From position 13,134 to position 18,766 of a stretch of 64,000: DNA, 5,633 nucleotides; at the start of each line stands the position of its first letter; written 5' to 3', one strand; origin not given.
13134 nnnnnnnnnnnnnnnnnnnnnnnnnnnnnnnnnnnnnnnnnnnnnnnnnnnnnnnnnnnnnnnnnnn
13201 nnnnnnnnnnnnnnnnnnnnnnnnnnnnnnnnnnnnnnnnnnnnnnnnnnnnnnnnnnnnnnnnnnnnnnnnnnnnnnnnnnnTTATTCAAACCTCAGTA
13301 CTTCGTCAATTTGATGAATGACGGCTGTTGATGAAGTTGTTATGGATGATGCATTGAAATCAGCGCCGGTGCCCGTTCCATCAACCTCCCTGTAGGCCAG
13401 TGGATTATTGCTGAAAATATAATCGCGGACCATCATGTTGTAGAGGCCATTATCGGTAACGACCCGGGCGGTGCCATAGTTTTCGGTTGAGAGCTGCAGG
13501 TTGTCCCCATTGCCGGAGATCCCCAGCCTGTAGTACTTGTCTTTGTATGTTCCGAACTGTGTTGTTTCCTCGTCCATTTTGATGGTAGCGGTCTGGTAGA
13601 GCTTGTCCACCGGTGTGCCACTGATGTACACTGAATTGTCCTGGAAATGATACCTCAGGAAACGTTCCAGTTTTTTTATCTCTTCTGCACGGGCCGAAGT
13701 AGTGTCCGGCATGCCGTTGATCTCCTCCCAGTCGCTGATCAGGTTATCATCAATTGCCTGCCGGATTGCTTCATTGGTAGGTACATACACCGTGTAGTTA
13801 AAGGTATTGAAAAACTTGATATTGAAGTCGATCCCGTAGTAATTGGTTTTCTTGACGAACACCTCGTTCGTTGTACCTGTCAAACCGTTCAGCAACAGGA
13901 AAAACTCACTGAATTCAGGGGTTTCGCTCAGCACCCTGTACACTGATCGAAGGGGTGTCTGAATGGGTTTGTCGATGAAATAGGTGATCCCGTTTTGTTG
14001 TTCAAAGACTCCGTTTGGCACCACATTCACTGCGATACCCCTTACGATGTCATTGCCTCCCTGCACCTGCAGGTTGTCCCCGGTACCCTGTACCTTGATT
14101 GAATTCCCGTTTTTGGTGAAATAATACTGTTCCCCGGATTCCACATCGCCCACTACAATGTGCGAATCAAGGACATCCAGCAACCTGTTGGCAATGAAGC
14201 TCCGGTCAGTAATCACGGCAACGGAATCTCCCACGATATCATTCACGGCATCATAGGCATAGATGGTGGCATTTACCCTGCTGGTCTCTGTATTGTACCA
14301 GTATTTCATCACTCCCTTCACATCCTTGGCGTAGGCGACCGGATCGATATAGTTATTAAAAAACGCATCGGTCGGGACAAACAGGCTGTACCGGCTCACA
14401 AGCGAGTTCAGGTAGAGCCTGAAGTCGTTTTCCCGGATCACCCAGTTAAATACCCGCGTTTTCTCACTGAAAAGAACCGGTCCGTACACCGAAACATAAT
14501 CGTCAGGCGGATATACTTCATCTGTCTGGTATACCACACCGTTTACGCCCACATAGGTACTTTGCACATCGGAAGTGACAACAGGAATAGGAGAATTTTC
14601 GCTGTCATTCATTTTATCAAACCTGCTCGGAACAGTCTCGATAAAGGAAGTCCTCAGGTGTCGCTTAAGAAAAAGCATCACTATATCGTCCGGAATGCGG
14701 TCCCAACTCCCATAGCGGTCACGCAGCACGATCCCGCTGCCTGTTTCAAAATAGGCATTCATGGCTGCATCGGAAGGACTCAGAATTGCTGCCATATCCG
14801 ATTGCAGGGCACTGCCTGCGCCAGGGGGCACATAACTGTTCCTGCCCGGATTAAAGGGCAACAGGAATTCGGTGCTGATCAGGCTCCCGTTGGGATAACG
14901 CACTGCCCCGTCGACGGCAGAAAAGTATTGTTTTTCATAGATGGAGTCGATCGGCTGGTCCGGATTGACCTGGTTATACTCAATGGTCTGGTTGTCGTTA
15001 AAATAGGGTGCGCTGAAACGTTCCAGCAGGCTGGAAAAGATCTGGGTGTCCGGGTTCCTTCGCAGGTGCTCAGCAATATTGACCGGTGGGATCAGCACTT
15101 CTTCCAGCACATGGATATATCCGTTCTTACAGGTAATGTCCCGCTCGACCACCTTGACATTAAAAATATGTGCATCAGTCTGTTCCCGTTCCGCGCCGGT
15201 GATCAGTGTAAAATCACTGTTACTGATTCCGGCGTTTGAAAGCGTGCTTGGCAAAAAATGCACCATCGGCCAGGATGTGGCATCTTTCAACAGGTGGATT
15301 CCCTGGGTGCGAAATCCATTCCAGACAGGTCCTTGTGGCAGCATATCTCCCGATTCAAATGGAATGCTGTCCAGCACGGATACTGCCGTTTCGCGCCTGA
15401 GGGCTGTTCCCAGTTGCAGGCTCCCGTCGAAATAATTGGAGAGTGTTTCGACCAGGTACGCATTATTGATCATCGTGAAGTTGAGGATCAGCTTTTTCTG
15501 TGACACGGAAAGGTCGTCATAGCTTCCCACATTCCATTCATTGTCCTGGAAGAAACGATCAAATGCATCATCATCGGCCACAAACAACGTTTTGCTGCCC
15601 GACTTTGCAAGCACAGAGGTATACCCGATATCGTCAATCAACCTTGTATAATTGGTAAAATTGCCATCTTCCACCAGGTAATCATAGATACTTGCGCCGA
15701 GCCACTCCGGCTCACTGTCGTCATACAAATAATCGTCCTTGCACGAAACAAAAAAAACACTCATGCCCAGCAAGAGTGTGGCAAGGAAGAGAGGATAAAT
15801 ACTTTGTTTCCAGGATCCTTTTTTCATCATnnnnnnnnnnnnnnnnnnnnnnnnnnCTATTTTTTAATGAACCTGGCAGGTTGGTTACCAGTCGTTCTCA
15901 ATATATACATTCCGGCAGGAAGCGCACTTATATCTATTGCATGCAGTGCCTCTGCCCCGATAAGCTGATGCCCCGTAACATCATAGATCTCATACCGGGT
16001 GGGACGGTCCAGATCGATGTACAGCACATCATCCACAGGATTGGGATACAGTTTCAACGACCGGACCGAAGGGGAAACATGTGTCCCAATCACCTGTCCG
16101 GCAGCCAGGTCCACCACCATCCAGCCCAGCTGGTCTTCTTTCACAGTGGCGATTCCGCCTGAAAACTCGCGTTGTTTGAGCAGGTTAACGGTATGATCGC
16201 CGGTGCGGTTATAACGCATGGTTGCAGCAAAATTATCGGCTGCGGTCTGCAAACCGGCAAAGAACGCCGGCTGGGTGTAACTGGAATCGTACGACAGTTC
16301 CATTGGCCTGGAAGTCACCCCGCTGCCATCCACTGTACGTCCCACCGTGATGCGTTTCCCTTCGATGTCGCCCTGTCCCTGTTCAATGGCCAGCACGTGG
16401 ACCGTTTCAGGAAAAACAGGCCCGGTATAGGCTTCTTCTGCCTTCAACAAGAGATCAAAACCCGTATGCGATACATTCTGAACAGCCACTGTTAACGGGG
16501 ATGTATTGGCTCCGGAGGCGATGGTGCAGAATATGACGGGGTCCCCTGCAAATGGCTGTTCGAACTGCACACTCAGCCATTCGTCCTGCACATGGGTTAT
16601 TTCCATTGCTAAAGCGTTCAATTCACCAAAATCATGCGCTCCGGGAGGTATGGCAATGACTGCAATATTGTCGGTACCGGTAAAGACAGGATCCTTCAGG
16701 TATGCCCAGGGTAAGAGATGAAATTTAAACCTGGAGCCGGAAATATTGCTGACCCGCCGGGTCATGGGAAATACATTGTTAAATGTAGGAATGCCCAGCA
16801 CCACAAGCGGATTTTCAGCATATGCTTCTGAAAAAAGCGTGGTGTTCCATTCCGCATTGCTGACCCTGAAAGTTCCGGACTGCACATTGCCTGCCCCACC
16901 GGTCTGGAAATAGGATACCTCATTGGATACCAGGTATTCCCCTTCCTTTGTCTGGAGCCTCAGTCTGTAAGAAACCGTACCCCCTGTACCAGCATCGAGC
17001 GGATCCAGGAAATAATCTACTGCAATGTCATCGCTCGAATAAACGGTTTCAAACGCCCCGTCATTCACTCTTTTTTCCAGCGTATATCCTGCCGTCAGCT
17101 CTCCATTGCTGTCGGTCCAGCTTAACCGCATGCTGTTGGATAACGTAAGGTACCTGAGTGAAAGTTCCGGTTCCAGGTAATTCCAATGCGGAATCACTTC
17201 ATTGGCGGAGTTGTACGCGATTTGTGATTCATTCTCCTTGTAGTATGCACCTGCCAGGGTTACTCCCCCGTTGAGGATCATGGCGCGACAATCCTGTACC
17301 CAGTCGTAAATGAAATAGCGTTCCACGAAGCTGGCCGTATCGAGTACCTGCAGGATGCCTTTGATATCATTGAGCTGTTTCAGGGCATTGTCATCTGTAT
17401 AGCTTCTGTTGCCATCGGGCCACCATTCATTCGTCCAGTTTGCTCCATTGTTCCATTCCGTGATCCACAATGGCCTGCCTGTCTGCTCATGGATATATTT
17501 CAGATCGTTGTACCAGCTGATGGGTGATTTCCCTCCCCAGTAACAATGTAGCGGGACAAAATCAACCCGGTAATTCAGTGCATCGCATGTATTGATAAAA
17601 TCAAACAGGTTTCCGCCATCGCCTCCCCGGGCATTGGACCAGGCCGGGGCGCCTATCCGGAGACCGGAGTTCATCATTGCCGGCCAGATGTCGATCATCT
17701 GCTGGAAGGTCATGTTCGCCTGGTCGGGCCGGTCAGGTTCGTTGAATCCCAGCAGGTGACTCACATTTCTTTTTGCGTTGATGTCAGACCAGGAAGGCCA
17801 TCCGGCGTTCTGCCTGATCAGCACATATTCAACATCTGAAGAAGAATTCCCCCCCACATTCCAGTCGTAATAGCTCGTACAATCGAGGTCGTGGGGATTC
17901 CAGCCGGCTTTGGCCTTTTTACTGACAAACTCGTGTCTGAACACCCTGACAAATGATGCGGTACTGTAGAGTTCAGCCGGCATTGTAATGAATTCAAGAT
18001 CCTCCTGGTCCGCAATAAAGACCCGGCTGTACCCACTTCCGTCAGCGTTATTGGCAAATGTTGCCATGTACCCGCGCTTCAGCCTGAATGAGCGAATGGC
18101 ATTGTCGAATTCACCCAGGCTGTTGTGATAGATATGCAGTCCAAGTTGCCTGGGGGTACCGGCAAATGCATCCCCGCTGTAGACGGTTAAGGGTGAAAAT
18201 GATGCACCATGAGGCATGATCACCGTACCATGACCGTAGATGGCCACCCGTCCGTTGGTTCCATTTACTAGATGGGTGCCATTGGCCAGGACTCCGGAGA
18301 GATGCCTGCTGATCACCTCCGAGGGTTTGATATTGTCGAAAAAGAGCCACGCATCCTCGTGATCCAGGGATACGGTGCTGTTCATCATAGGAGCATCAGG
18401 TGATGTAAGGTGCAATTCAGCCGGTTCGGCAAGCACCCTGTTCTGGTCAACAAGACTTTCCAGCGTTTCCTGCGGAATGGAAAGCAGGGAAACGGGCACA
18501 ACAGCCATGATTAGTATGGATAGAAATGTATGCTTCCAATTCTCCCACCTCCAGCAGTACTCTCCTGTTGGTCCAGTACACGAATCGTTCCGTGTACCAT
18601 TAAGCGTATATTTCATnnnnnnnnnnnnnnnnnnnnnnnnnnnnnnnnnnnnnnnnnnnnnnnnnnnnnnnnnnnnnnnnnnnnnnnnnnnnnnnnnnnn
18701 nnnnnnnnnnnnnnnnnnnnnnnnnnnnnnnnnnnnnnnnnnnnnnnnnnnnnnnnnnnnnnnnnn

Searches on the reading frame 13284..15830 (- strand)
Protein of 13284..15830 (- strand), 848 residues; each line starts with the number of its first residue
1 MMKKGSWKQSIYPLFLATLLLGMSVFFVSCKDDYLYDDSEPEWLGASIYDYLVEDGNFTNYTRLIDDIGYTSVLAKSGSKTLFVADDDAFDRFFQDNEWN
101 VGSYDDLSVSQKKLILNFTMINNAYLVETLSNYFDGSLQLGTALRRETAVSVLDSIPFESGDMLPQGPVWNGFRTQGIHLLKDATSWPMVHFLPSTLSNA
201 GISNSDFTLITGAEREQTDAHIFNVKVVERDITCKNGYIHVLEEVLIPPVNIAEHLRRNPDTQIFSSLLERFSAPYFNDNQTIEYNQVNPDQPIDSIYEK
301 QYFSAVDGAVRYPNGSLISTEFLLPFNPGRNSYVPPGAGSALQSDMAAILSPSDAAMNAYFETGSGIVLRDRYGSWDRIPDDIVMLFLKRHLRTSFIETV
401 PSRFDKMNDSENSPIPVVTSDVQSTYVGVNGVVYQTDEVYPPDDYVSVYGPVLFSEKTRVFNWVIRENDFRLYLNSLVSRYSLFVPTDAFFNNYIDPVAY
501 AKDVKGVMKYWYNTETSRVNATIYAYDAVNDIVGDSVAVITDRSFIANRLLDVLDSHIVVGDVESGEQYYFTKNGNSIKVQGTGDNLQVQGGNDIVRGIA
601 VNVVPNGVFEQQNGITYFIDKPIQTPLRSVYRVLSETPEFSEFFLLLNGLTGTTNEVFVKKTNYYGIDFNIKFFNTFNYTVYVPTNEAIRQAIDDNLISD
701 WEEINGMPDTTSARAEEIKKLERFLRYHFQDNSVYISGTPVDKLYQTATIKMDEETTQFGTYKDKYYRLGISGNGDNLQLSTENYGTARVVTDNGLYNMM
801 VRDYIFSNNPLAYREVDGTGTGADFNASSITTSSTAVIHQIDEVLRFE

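Call 3: search_protein_families(library=pfam, proteins=[window:13284-15830:-], max_evalue=0.01)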
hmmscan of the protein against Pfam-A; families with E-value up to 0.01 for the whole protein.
window:13284-15830:- (848 aa): 2 families
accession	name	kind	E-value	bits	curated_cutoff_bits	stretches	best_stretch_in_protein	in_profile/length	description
PF02469.27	Fasciclin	-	2.8e-19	70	22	1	217-248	92-123/123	Fasciclin domain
PF10842.14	DUF2642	-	9.4e-05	22.7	22.7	0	524-570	9-52/64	Protein of unknown function (DUF2642)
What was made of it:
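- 13284..15830 (-): Third FAS1 lipoprotein (848 aa, lipobox FFVS-C then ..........). It has about four FAS1 modules and no beta-sandwich tail, and is conserved upstream of SusC-A. Pfam Fasciclin E 2.8e-19 (call 3).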

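Call 5: search_protein_families(library=ncbifam, proteins=[window:13284-15830:-], max_evalue=0.01)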
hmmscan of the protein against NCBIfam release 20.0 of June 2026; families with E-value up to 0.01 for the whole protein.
window:13284-15830:- (848 aa): 0 families

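Call 54: search_solved_structures(query=window:13284-15830:-, max_evalue=0.01)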
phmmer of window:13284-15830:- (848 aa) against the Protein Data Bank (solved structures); distinct sequences matched with E-value up to 0.01: 4.
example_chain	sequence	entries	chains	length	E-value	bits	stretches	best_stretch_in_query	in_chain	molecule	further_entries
6kgx_bH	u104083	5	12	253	0.0055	18.1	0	46-100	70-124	LRC6 | FAS1 domain-containing protein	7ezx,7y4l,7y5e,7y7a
5yjh_A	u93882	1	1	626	0.0055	18.1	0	47-94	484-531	Periostin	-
5yjg_A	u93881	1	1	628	0.0055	18.1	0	47-94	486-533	Periostin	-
5y6p_A1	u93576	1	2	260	0.0079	17.6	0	225-258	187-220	LRC6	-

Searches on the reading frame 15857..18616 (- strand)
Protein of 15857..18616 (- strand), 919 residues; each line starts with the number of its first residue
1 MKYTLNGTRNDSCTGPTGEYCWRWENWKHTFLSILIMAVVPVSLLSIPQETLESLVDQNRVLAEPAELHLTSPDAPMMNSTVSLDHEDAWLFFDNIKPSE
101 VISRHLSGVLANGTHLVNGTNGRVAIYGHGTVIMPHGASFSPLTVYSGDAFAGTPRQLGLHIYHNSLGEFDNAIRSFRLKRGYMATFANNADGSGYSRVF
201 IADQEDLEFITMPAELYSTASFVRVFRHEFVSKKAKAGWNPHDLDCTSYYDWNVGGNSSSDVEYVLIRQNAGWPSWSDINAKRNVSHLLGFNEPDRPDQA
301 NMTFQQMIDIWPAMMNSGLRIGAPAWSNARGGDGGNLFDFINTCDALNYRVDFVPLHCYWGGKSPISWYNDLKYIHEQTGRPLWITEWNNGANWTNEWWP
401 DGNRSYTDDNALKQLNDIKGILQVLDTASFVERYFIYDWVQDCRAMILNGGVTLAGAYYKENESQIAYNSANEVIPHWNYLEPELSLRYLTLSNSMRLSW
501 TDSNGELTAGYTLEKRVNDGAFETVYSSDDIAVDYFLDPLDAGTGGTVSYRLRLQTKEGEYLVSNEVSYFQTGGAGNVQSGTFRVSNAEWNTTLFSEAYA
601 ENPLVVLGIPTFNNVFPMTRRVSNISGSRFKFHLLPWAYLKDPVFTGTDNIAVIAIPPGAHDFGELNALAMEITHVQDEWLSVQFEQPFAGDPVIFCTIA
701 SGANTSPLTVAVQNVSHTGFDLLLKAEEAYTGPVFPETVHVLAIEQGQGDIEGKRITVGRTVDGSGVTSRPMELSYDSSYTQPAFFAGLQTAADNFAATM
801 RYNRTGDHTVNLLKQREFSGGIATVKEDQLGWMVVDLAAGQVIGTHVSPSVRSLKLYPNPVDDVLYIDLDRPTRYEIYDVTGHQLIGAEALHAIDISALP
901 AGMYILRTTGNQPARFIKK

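Call 3: search_protein_families(library=pfam, proteins=[window:15857-18616:-], max_evalue=0.01)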
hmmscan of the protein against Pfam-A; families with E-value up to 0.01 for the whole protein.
window:15857-18616:- (919 aa): 3 families
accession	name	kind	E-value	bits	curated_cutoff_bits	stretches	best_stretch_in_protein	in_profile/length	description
PF11790.14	Glyco_hydro_cc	-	4.2e-25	89.2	21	1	233-458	7-236/237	Glycosyl hydrolase catalytic core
PF18962.6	Por_Secre_tail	-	7.7e-09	36.2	27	1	856-912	1-66/75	Secretion system C-terminal sorting domain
PF09458.16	H_lectin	-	8e-06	26.3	24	1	682-726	3-51/67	H-type lectin domain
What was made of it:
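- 15857..18616 (-): GH128-like glycoside hydrolase with an H-type lectin domain and a T9SS C-terminal sorting domain. It is the only recognisable hydrolase in the same tight gene string. Pfam PF11790 E 4e-25 (call 3).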

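Call 5: search_protein_families(library=ncbifam, proteins=[window:15857-18616:-], max_evalue=0.01)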
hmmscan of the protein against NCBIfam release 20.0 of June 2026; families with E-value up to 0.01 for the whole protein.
window:15857-18616:- (919 aa): 1 family
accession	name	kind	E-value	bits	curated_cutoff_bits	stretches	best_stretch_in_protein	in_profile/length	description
TIGR04183.1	Por_Secre_tail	domain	1.8e-08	34.2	23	1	856-918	1-71/72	T9SS type A sorting domain-containing protein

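Call 44: search_solved_structures(query=window:15857-18616:-, max_evalue=0.01)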
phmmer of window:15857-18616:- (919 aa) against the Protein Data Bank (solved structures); distinct sequences matched with E-value up to 0.01: 12.
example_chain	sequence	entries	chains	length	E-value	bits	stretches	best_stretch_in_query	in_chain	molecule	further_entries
6uaq_A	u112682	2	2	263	3.4e-20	74.8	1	281-436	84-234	Glyco_hydro_cc domain-containing protein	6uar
6ufl_A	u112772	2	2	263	8.5e-20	73.4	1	281-435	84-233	Glyco_hydro_cc domain-containing protein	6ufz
6uas_A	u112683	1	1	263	1.9e-19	72.3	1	281-435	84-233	Glycoside Hydrolase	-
6uat_A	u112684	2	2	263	2.3e-19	72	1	281-436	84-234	Glyco_hydro_cc domain-containing protein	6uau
6ub0_A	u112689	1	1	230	2.6e-09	38.7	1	250-460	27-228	Glyco_hydro_cc domain-containing protein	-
6uay_A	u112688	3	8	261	4.4e-09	38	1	250-460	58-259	GLYCOSIDE HYDROLASE | Glyco_hydro_cc domain-containing protein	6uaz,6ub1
8j3x_A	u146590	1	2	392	2e-07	32.5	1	282-390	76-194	Putative polysaccharide-binding protein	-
8j3y_A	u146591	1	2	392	5.3e-07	31.1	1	282-390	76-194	Putative polysaccharide-binding protein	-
6uax_A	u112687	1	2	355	5.7e-05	24.4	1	286-388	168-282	Hypothetical serine rich protein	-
6uav_A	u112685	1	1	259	0.00043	21.5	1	239-434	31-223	Glyco_hydro_cc domain-containing protein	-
6uaw_A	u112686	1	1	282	0.00052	21.2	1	239-434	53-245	Glyco_hydro_cc domain-containing protein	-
7pzj_A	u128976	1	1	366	0.0017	19.5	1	851-917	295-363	Lipase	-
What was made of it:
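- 15857..18616 (-): GH128 crystal structures 6uaq and others at E 3e-20 (call 44).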
